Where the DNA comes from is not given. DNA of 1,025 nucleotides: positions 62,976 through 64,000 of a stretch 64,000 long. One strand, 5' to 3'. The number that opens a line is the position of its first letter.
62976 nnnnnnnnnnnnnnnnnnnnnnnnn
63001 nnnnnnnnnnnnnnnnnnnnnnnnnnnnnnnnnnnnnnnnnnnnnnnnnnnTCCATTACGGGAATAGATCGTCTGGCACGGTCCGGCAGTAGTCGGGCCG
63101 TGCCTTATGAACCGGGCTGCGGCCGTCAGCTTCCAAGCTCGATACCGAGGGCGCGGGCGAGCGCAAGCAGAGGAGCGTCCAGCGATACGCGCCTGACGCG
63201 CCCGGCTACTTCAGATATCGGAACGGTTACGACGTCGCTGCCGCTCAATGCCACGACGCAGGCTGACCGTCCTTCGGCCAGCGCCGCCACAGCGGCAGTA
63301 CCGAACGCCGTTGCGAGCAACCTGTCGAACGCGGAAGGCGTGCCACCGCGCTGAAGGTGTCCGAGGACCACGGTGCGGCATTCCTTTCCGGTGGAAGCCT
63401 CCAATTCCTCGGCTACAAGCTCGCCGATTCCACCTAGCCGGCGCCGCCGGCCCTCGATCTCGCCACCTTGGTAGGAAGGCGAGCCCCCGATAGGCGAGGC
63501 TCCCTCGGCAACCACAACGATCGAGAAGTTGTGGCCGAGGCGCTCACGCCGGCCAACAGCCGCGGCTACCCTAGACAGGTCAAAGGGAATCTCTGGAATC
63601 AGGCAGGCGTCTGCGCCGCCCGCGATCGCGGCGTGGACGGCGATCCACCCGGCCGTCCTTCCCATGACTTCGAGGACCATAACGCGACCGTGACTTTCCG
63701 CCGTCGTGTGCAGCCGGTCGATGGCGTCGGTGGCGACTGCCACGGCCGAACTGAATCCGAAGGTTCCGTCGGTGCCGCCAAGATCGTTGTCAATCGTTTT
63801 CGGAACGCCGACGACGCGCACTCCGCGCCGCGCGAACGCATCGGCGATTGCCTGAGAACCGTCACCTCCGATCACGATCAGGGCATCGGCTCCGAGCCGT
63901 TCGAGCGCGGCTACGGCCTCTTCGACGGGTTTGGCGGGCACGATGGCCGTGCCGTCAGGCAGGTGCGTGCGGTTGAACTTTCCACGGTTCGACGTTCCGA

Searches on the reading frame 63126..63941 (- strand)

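Call 55: search_protein_families(library=pfam, proteins=[window:63126-63941:-])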
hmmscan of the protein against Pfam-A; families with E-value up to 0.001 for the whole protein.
window:63126-63941:- (271 aa): 1 family
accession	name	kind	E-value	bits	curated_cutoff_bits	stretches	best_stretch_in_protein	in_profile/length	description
PF00365.25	PFK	-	1.1e-75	255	30.9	1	5-221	79-277/277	Phosphofructokinase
